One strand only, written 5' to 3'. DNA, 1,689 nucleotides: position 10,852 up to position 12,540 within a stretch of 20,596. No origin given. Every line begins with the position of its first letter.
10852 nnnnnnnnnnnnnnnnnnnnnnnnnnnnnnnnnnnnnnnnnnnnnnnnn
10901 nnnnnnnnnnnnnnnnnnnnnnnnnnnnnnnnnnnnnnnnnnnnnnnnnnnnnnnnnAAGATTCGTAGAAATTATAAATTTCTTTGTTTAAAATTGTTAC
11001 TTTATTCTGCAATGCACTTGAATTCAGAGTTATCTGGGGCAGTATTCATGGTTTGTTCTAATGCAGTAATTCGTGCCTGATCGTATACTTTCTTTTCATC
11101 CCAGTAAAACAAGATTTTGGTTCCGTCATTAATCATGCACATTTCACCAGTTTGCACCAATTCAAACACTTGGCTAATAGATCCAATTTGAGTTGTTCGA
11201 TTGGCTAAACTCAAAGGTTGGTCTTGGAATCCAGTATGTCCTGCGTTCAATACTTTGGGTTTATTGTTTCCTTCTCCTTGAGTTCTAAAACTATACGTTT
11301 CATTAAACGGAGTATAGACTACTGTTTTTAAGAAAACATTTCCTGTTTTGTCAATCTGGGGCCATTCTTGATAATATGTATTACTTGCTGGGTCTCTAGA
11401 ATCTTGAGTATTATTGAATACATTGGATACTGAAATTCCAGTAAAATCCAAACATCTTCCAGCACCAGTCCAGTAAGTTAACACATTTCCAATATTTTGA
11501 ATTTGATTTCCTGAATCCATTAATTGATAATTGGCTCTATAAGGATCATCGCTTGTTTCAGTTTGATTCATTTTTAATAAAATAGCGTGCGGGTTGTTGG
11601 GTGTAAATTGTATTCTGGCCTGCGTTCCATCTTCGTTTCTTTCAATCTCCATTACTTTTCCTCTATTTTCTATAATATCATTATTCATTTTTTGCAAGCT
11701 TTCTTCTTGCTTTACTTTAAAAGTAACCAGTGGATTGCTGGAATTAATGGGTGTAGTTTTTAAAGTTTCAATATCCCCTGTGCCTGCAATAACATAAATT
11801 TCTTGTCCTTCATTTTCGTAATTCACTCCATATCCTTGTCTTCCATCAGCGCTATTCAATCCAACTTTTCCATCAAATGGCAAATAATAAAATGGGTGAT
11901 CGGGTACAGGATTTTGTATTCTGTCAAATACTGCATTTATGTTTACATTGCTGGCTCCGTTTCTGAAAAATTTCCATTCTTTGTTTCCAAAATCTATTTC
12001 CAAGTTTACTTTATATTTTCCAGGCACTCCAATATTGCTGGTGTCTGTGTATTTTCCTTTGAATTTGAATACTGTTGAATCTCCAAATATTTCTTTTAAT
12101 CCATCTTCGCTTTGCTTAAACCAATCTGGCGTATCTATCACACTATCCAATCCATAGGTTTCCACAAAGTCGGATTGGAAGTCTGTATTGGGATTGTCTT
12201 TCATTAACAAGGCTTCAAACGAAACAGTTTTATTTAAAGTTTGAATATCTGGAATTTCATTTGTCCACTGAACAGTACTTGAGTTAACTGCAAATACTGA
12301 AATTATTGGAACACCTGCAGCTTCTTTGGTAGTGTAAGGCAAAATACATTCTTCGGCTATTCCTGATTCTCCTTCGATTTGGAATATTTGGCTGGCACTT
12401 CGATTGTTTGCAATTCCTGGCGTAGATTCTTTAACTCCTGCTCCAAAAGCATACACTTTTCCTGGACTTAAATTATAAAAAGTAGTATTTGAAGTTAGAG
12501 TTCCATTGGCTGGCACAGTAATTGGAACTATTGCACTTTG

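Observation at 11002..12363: Unrecognised ~450-aa Cys-containing C-terminal module shared by both giant proteins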

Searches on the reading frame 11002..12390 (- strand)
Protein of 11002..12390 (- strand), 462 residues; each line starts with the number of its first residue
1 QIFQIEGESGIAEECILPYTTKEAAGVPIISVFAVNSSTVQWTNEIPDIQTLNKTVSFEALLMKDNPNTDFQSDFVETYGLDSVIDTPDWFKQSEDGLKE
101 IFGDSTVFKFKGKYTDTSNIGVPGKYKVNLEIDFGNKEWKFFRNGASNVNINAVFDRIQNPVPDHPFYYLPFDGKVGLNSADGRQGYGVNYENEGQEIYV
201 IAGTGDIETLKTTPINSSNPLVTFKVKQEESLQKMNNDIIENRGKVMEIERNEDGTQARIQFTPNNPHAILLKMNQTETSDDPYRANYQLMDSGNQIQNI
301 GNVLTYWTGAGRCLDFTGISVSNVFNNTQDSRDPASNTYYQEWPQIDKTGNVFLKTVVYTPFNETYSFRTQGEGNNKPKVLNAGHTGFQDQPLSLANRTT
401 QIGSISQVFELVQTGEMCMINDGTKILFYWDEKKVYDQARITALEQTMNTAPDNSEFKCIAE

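Call 9: find_homologous_proteins(query=window:11002-12390:-)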
Query window:11002-12390:-: 2323 candidates shared short words with the query, none scored E <= 0.001.

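Call 10: search_solved_structures(query=window:11002-12390:-, max_evalue=1)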
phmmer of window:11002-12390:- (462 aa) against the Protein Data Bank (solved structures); distinct sequences matched with E-value up to 1: 0.

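Call 20: predict_structure(alignment_id=A1)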
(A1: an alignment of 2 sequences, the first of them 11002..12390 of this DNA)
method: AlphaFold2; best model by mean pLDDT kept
length: 462 residues; sequences in the alignment: 2
mean_pLDDT: 29.3   pTM: 0.18
mean pLDDT of the five models: 29.3, 29.1, 27.6, 27.2, 27.2
residues with pLDDT >= 90: 0; 70-90: 0; 50-70: 5; < 50: 457
segments of 3 or more residues with pLDDT < 50: 1-416, 420-427, 431-462
pLDDT, mean of each block of 10 residues (from residue 1): 22 24 25 25 26 27 25 24 28 38 32 29 30 29 25 26 26 25 25 24 24 23 26 30 29 30 29 29 31 29 29 29 27 27 28 26 22 25 26 33 43 47 44 41 36 44 41
secondary structure, 60 per line:
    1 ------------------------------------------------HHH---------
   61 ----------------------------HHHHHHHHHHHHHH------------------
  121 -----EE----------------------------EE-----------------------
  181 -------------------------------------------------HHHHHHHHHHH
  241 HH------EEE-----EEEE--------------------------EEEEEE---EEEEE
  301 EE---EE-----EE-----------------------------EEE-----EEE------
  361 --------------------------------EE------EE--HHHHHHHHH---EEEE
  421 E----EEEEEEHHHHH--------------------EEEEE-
elements in order: H89-102 H230-242 E249-251 E257-260 E287-292 E296-302 E344-346 E352-354 H405-413 E417-421 E426-431 H432-436 E457-461

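Call 22: search_protein_representatives(alignment_id=A1)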
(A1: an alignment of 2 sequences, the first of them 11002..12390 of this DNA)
Query: 2 sequences, 509 profile positions. Proteins with E-value up to 0.001 (for the whole library): 558; up to 1e-10: 470; up to 1e-30: 278. The best 150 are listed.
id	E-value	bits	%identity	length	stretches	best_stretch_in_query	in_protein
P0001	1.5e-276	934.4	-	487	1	7-509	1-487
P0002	6.3e-253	856.5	-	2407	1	1-509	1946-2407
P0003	2.7e-115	402.4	-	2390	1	6-467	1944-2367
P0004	6.4e-110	384.7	-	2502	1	14-473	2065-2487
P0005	2.6e-106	372.8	-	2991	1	9-468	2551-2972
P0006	1.4e-105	370.4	-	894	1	5-469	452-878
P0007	2.1e-105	369.8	-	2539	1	46-470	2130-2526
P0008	6.4e-102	358.3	-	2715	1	9-469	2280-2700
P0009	9.3e-102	357.8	-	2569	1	14-466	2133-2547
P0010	2.3e-91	323.5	-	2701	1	13-468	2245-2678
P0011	3.3e-89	316.4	-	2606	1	14-468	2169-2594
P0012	1.6e-86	307.5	-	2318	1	17-473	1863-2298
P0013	1.9e-86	307.2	-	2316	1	13-476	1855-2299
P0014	2.4e-84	300.3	-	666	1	36-475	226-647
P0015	5.4e-83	295.8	-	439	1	39-482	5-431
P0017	1.6e-80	287.7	-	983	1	5-468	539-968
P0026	3.4e-76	273.4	-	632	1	14-482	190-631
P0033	2.8e-74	267.1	-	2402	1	25-477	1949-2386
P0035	4.5e-74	266.4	-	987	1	15-474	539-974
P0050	2.0e-71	257.7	-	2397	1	16-470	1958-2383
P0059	1.8e-70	254.5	-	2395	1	14-468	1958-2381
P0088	2.6e-66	240.8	-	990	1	13-466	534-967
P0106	9.3e-64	232.4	-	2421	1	39-471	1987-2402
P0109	5.7e-63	229.8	-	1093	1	15-462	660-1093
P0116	5.3e-62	226.6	-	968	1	56-468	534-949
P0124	1.2e-59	218.9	-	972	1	41-465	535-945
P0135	2.9e-58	214.3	-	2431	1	28-467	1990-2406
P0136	1.0e-57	212.4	-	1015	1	52-468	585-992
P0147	1.6e-55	205.2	-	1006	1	52-468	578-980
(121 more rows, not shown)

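Call 28: find_homologous_proteins(query=A2, max_evalue=0.00001)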
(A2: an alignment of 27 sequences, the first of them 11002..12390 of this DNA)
Query A2 (27 sequences) (462 aa, profile of the alignment): 1 proteins with E <= 0.00001 among 4126 candidates.
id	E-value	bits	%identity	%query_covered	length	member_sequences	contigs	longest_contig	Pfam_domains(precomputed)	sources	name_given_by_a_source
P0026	3.2e-143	496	27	93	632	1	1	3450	-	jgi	-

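Call 30: find_related_loci(query=A1, collection=genome_contigs, flank=10000)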
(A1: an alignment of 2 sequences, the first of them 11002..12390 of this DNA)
Query A1 (462 aa) in genome_contigs; peptide patterns used: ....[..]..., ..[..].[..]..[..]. (x = any residue, [..] = any of these).
52 stretches matched a pattern; 39 encode a relative of the query (tblastn E <= 1e-3); 39 distinct loci.
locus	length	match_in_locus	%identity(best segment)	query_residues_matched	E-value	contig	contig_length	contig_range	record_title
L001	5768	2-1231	33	58-460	9e-68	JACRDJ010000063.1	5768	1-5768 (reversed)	MAG: Candidatus Iainarchaeum archaeon isolate NC_groundwater_1669_Pr3_B-0.1um_52_7 SR-2_scaffold_141_1430295, whole geno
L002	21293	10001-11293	33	9-431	8e-74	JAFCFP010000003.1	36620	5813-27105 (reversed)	MAG: Candidatus Iainarchaeum archaeon isolate Meg22_1618_Bin_64 Meg22_1618_Bin_64_scaffold_1097, whole genome shotgun se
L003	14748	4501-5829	32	11-439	6e-65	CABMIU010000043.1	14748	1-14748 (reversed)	uncultured archaeon isolate LFW-281_4 genome assembly, contig: LFW2814_48, whole genome shotgun sequence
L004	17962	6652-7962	31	14-438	2e-58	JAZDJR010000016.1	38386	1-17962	MAG: Candidatus Micrarchaeota archaeon isolate MEGAHIT-group-0.496 k141_425941, whole genome shotgun sequence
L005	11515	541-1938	30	16-461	7e-56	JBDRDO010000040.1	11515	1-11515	MAG: Candidatus Iainarchaeum archaeon isolate MEGAHIT-group-1.256 k141_13421181, whole genome shotgun sequence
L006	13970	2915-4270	32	11-448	9e-63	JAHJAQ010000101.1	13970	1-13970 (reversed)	MAG: Candidatus Micrarchaeota archaeon isolate Modern_marine.mb.22 Modern_marine.mb.22_k141_1874470, whole genome shotgu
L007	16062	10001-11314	31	9-436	3e-72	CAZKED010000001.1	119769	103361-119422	MAG TPA_asm: uncultured archaeon isolate binchicken_co334_40 genome assembly, contig: NODE_175_length_119769_cov_7.69649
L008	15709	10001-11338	31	15-438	3e-55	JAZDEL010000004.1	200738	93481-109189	MAG: Candidatus Iainarchaeum archaeon isolate MEGAHIT-group-0.15 k141_75238, whole genome shotgun sequence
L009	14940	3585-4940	30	15-451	7e-56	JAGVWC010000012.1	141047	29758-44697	MAG: Candidatus Iainarchaeum archaeon isolate RIFCSPLOWO2_01_FULL_AR10_48_17 rifcsplowo2_01_scaffold_430, whole genome s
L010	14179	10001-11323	32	15-446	4e-71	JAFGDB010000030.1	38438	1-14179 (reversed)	MAG: Candidatus Iainarchaeum archaeon isolate Zod_Metabat.1151 k87_3457932, whole genome shotgun sequence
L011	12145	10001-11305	29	10-460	1e-47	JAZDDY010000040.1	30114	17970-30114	MAG: Candidatus Iainarchaeum archaeon isolate MEGAHIT-group-0.114 k141_7764133, whole genome shotgun sequence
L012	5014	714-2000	31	7-438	2e-47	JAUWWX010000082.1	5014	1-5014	MAG: archaeon isolate CSMAG_2669 CSMAG_2669_k127_4086383_length_5014_cov_33.2533, whole genome shotgun sequence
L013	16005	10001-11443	29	9-461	6e-53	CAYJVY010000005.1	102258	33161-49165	MAG TPA_asm: uncultured archaeon isolate ERP125453_co1_205 genome assembly, contig: NODE_99_length_102258_cov_9.706741,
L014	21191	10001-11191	29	54-460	5e-46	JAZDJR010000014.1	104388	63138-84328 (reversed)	MAG: Candidatus Micrarchaeota archaeon isolate MEGAHIT-group-0.496 k141_3576920, whole genome shotgun sequence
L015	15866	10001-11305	31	14-437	1e-64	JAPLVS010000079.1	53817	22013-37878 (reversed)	MAG: Candidatus Iainarchaeum archaeon isolate LacPavin_0920_SED3_MAG_48_10 LacPavin_0920_SED3_scaffold_4617037, whole ge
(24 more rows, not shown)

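Call 42: predict_structure(alignment_id=A2)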
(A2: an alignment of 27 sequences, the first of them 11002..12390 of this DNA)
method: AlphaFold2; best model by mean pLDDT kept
length: 462 residues; sequences in the alignment: 27
mean_pLDDT: 88.0   pTM: 0.80
mean pLDDT of the five models: 88.0, 86.8, 85.8, 85.7, 84.8
residues with pLDDT >= 90: 294; 70-90: 133; 50-70: 22; < 50: 13
segments of 3 or more residues with pLDDT < 50: 1-13
pLDDT, mean of each block of 10 residues (from residue 1): 41 68 90 87 93 95 93 90 72 88 94 93 95 92 92 96 83 81 92 90 72 91 92 84 91 88 93 95 95 89 94 95 95 93 96 95 90 86 77 71 87 93 91 92 90 90 78
secondary structure, 60 per line:
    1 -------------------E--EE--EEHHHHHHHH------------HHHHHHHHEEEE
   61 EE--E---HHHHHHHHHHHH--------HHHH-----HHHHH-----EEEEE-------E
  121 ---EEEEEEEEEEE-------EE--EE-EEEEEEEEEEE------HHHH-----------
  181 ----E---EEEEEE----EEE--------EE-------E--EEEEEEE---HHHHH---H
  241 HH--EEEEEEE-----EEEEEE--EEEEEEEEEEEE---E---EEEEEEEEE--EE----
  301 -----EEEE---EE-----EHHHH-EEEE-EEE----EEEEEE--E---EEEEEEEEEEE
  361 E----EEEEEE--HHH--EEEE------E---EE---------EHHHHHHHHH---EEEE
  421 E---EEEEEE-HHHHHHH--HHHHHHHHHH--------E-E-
elements in order: H29-36 H49-56 E57-62 H69-80 H89-92 H98-102 E108-112 E124-134 E149-159 H166-169 E189-194 E199-201 E222-228 H232-236 E245-251 E257-262 E265-276 E284-292 E306-309 H321-324 E326-329 E331-333 E338-343 E350-361 E366-371 E379-382 H405-413 E417-421 E425-430 H432-438 H441-450

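Call 44: fold_search(model_id=the predicted structure, library=pdb)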
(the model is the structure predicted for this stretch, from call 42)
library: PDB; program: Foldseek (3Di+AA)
matches with E <= 10: 1224; with E <= 0.001: 0
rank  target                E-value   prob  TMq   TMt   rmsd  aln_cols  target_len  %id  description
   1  1ddh_B                1.4e-02  0.33  0.09  0.29  15.3       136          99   11  MHC CLASS I H-2DD HEAVY CHAIN COMPLEXED WITH BETA-2 MICROGLOBULIN AND AN IMMUNODOMINANT PEPTIDE P18-I10 FROM THE HUMAN (released 1999-01-13)
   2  9l1q_F                1.8e-02  0.20  0.10  0.17  17.3       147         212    7  Cryo-EM structure of the ICT01-BTN2A1/BTN3A1/BTN3A2 complex (2 fabs) (released 2025-12-17)
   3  3s4s_D                1.9e-02  0.33  0.09  0.20  16.8       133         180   10  Crystal structure of CD4 mutant bound to HLA-DR1 (released 2011-09-21)
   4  4md5_A                2.1e-02  0.35  0.09  0.20  15.8       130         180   10  Immune Receptor (released 2013-12-04)
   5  3l6f_A                2.3e-02  0.33  0.09  0.20  15.7       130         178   10  Structure of MHC class II molecule HLA-DR1 complexed with phosphopeptide MART-1 (released 2010-05-12)
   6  4gbx_A                2.5e-02  0.33  0.09  0.20  15.7       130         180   10  Crystal structure of an immune complex at pH 6.5 (released 2013-01-16)
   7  8cme_D                2.6e-02  0.30  0.09  0.19  15.8       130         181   10  Human Leukocyte Antigen class II allotype DR1 presenting SARS-CoV-2 Membrane peptide M176-190 (released 2023-07-26)
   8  4md4_A                2.8e-02  0.33  0.09  0.20  15.8       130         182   10  Immune Receptor (released 2013-12-04)
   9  1klu_A                2.8e-02  0.30  0.09  0.20  15.3       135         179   10  Crystal structure of HLA-DR1/TPI(23-37) complexed with staphylococcal enterotoxin C3 variant 3B2 (SEC3-3B2) (released 2002-08-02)
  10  5lax_A                2.9e-02  0.30  0.09  0.19  15.6       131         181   11  Crystal structure of HLA_DRB1*04:01 in complex with alpha-enolase peptide 26-40 (released 2016-12-07)
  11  4y2d_B                2.9e-02  0.28  0.08  0.29  16.2       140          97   11  Crystal structure of the mCD1d/7DW8-5/iNKTCR ternary complex (released 2015-05-27)
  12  4i5b_D                2.9e-02  0.25  0.09  0.19  16.0       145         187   11  Structure of human MHC class II protein HLA-DR1 carrying an influenza hemagglutinin peptide partially filling the bind (released 2013-12-04)
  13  1dlh_A                3.1e-02  0.28  0.09  0.19  16.3       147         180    8  CRYSTAL STRUCTURE OF THE HUMAN CLASS II MHC PROTEIN HLA-DR1 COMPLEXED WITH AN INFLUENZA VIRUS PEPTIDE (released 1994-06-22)
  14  1bx2_A                3.3e-02  0.30  0.09  0.20  15.7       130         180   10  CRYSTAL STRUCTURE OF HLA-DR2 (DRA*0101,DRB1*1501) COMPLEXED WITH A PEPTIDE FROM HUMAN MYELIN BASIC PROTEIN (released 1998-10-21)
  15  9pr8_A                3.3e-02  0.07  0.10  0.09  21.4       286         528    8  Crystal Structure of the Clostridiodes difficile CspC-CspA heterodimer. (released 2026-01-21)
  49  9jqp_B                7.9e-02  0.13  0.08  0.15  16.9       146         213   10  Cryo-EM structure of the HMBPP-primed BTN3A1-BTN3A2-BTN2A1 in complex with agonist antibody TH001 (released 2025-06-18)
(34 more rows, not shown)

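Call 47: fold_search(model_id=the predicted structure, library=viral)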
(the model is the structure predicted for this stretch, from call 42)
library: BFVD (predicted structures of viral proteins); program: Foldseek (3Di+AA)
matches with E <= 10: 1082; with E <= 0.001: 1
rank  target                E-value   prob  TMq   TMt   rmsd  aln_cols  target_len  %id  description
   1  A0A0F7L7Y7            6.8e-04  0.21  0.07  0.06  29.9       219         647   10  Uncharacterized protein [uncultured marine virus]
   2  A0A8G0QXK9            4.4e-03  0.04  0.06  0.06  34.0       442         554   10  (no name in the UniProt tables at hand)
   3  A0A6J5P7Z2            5.3e-03  0.10  0.12  0.11  25.9       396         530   11  Uncharacterized protein [uncultured Caudovirales phage]
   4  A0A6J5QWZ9            9.5e-03  0.12  0.08  0.07  19.1       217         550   13  Uncharacterized protein [uncultured Caudovirales phage]
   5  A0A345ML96            1.1e-02  0.47  0.14  0.17  30.5       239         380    8  (no name in the UniProt tables at hand)
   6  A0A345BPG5            3.1e-02  0.08  0.08  0.08  19.0       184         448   12  (no name in the UniProt tables at hand)
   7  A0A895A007            3.9e-02  0.15  0.09  0.11  16.1       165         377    7  (no name in the UniProt tables at hand)
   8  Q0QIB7                4.6e-02  0.09  0.08  0.09  18.7       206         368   12  Gp024 [Human cytomegalovirus]
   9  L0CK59                5.2e-02  0.06  0.07  0.07  21.7       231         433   10  Me53 protein [Thysanoplusia orichalcea nucleopolyhedrovirus]
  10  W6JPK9                5.2e-02  0.05  0.08  0.07  25.4       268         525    8  Uncharacterized protein [Alphaentomopoxvirus acuprea]
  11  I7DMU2                5.5e-02  0.10  0.09  0.04  16.7       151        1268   11  Right handed beta helix domain-containing protein [Staphylococcus phage SA11]
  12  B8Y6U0                5.8e-02  0.11  0.08  0.15  15.7       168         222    9  Gp024 (Fragment) [Human cytomegalovirus]
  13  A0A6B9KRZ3            5.8e-02  0.04  0.07  0.07  17.9       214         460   11  ORF1 (Fragment) [Caulimovirus sp.]
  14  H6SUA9                6.5e-02  0.10  0.13  0.09  18.0       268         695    6  Uncharacterized protein [Campylobacter virus IBB35]
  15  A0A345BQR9            6.9e-02  0.06  0.10  0.12  20.1       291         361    6  (no name in the UniProt tables at hand)
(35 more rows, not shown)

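Call 56: search_solved_structures(query=A2, max_evalue=10)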
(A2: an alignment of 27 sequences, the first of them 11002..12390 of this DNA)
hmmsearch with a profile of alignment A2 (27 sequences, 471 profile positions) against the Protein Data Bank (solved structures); distinct sequences matched with E-value up to 10: 0.

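Call 58: search_protein_families(library=pfam, alignment_id=A4, max_evalue=0.01)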
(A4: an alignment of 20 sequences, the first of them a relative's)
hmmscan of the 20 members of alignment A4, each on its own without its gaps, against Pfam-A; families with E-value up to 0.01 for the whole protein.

A. member 1, P0002 (2407 aa): 1 family
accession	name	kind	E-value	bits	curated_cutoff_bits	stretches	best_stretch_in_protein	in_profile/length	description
PF13620.12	CarboxypepD_reg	-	0.00011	22.9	32.3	1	235-313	4-80/82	Carboxypeptidase regulatory-like domain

B. families by the number of members that match (of 20 scanned): 21 families
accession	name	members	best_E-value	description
PF13620.12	CarboxypepD_reg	20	5.9e-31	Carboxypeptidase regulatory-like domain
PF02369.22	Big_1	14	1e-12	Bacterial Ig-like domain (group 1)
PF11974.14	bMG3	13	3.6e-11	Bacterial alpha-2-macroglobulin MG3 domain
PF17802.7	SpaA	12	2.8e-14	Prealbumin-like fold domain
PF24025.1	Ig_DR_A0283-like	10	1.2e-05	DR_A0283-like, Ig-like domain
PF17210.9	SdrD_B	8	1.2e-05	SdrD B-like domain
PF17789.7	MG4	6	1e-08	Macroglobulin domain MG4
PF24107.1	DUF7382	3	4.8e-06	Domain of unknown function (DUF7382)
PF13715.12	CarbopepD_reg_2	2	0.00023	CarboxypepD_reg-like domain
PF08308.17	PEGA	2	0.00045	PEGA domain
PF10670.15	DUF4198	2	0.0014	Domain of unknown function (DUF4198)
PF04151.21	PPC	1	2.8e-06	Bacterial pre-peptidase C-terminal domain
PF05688.17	BIg21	1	0.0017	Bacterial Immunoglobulin-like 21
PF07495.19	Y_Y_Y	1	0.0018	Y_Y_Y domain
PF16921.10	Tex_YqgF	1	0.0027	Tex protein YqgF-like domain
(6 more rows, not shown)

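Call 62: list_cluster_members(proteins=[P0002, P0003, P0017, P0035, P0136, P0147, P0116, P0088, P0109, P0124])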
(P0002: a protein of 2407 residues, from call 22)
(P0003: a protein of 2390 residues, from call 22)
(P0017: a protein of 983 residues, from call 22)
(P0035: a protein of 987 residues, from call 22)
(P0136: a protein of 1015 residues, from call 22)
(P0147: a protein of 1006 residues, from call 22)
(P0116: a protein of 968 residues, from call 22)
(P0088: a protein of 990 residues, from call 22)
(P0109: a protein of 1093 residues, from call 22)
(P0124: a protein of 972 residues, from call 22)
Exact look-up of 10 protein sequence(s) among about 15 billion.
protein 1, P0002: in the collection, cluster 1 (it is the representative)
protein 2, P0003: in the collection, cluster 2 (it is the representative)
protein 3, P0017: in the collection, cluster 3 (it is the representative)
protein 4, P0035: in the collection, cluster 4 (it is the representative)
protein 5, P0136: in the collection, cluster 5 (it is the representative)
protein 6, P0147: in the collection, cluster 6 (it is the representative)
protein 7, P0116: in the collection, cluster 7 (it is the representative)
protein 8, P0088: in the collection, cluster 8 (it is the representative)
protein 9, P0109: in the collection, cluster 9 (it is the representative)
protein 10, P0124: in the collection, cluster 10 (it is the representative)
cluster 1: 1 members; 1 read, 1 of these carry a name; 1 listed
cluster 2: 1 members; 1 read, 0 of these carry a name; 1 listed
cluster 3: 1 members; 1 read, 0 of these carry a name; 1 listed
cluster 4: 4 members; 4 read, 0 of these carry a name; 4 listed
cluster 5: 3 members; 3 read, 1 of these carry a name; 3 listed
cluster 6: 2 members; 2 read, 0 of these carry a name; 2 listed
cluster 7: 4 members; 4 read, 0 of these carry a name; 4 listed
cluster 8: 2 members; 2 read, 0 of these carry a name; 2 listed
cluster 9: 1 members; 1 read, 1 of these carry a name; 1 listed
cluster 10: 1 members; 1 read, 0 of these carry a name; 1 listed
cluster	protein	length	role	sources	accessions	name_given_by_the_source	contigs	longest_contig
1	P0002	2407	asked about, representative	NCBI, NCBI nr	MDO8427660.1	MAG: carboxypeptidase-like regulatory domain-containing protein [Candidatus ... | carboxypeptidase-like regulatory domain-containing protein [Candidatus Diapherotrites ...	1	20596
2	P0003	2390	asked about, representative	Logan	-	-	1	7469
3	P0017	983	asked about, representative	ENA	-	-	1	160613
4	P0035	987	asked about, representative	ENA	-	-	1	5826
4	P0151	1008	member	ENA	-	-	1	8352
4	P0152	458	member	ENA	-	-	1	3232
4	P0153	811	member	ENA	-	-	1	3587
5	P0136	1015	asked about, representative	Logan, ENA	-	-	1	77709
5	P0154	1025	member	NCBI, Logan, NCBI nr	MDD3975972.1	MAG: hypothetical protein PHN22_02285 [Candidatus ainarchaeum sp.] | hypothetical protein [Candidatus ainarchaeum sp.]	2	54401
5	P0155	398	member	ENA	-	-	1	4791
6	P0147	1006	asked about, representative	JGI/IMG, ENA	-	-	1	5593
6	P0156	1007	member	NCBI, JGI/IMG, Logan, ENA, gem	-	-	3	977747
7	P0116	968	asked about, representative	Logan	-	-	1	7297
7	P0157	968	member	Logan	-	-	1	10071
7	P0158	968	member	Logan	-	-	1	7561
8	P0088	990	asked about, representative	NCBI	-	-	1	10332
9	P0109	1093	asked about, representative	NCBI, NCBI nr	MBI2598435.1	MAG: hypothetical protein HYW50_04530, partial [Candidatus Diapherotrites archaeon] | hypothetical protein [Candidatus Diapherotrites archaeon]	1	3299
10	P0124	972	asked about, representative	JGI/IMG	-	-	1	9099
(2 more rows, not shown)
